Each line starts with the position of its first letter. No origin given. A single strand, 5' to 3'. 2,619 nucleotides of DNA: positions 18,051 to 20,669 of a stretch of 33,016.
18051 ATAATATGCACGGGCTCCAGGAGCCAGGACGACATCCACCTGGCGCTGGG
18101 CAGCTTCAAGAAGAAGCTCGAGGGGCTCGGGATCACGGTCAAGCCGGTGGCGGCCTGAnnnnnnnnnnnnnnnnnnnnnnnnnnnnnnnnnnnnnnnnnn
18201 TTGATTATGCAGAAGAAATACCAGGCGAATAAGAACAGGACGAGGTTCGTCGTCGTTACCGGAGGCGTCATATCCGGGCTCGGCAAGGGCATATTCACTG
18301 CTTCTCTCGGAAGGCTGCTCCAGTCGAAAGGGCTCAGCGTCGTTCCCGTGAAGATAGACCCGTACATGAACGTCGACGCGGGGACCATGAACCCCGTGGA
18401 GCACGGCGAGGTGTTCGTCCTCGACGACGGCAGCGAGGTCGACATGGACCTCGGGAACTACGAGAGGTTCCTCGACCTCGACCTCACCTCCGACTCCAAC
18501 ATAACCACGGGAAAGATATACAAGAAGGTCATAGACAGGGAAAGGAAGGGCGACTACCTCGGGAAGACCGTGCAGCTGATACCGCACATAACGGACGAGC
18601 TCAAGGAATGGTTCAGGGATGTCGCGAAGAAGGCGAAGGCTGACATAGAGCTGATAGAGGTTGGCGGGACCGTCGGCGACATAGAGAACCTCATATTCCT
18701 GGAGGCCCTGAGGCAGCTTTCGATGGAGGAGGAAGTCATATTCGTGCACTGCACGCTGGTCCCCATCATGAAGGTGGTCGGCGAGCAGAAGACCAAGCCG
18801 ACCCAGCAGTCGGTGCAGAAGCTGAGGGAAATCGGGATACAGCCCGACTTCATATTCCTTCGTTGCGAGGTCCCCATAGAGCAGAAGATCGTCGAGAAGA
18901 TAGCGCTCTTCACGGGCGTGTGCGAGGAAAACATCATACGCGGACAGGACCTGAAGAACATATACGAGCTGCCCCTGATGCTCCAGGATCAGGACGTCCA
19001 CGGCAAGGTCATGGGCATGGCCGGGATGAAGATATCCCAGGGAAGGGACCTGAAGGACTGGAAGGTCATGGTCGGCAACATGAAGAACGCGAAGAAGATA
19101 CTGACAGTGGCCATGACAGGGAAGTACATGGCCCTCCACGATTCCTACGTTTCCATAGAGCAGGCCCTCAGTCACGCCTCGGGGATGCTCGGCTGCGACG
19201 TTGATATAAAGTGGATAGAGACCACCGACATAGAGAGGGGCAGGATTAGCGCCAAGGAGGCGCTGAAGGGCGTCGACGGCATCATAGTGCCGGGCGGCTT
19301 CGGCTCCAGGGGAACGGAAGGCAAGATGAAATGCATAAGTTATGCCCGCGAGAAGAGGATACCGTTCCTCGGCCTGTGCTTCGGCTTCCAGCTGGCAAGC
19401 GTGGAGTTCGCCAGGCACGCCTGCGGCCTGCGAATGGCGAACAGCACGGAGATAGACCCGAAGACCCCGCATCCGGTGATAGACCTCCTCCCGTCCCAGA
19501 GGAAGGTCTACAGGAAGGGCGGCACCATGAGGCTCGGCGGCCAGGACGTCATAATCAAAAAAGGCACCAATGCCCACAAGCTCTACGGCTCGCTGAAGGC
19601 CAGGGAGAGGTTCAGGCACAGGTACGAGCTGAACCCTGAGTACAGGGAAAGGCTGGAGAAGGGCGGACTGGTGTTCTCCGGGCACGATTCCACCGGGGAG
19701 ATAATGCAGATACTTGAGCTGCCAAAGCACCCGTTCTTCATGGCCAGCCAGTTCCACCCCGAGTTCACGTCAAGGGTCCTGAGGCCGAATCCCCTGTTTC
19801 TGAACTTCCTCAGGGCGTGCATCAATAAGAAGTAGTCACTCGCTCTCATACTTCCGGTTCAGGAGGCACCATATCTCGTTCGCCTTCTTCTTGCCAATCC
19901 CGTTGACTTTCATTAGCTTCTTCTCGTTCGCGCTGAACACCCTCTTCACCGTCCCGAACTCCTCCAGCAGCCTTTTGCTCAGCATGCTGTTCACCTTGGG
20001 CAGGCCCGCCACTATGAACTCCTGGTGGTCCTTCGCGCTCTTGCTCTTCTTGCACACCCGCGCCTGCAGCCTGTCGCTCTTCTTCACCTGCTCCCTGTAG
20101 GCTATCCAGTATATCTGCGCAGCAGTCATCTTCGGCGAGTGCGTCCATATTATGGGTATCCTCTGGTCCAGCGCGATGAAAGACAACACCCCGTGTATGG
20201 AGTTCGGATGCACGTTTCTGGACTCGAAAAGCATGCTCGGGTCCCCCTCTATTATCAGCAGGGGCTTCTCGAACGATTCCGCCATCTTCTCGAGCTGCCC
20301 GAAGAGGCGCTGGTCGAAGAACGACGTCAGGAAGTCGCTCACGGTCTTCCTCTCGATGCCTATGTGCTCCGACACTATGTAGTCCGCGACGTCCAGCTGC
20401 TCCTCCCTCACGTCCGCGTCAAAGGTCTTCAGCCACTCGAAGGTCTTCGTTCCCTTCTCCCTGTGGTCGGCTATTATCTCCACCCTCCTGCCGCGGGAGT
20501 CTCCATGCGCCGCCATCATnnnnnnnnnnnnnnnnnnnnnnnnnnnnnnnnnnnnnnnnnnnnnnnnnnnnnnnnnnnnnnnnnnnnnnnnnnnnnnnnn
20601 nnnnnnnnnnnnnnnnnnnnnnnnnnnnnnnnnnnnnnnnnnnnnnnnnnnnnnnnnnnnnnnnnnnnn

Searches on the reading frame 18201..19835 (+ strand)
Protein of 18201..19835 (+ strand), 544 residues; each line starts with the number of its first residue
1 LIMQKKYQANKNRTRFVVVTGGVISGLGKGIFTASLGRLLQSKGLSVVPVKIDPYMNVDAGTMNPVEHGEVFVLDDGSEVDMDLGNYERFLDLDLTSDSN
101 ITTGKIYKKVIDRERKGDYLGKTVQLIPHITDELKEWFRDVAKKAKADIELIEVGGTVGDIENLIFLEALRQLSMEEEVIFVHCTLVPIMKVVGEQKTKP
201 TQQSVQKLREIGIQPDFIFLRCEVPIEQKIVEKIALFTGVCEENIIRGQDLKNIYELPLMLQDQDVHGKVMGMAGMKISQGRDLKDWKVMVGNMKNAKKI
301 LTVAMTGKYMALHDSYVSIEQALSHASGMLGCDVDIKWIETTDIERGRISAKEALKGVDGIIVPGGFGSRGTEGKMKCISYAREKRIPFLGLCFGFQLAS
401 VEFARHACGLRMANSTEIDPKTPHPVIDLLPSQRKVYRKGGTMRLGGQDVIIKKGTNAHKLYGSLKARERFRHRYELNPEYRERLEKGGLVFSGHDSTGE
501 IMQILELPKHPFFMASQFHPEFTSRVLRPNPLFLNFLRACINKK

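Call 61: search_protein_families(library=pfam, proteins=[window:18201-19835:+], max_evalue=0.001)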
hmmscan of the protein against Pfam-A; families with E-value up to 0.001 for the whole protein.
window:18201-19835:+ (544 aa): 3 families
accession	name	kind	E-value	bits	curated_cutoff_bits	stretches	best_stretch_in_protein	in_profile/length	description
PF06418.20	CTP_synth_N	-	7e-116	386.7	26.1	1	15-271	1-260/265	CTP synthase N-terminus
PF00117.34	GATase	-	8.9e-37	127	22.8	1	312-538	2-189/190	Glutamine amidotransferase class-I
PF01656.29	CbiA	-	1.7e-05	25.2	25.4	1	25-148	8-54/125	CobQ/CobB/MinD/ParA nucleotide binding domain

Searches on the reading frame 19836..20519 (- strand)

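Call 10: search_protein_families(library=pfam, proteins=[window:19836-20519:-], max_evalue=0.01)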
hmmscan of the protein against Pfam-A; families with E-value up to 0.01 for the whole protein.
window:19836-20519:- (227 aa): 5 families
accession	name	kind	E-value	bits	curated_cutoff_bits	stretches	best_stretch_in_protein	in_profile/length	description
PF02732.21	ERCC4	-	6.4e-26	91.4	24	1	18-137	2-138/140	ERCC4 domain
PF14520.12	HHH_5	-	2.7e-07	31.4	27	1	172-216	6-51/57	Helix-hairpin-helix domain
PF12826.13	HHH_2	-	4.5e-06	27.2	27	1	172-216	7-51/64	Helix-hairpin-helix motif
PF00633.29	HHH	-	0.00015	21.9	24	1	191-216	2-27/30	Helix-hairpin-helix motif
PF20582.4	UPF0758_N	-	0.0044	17.5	27.1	1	179-213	43-76/77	UPF0758 N-terminal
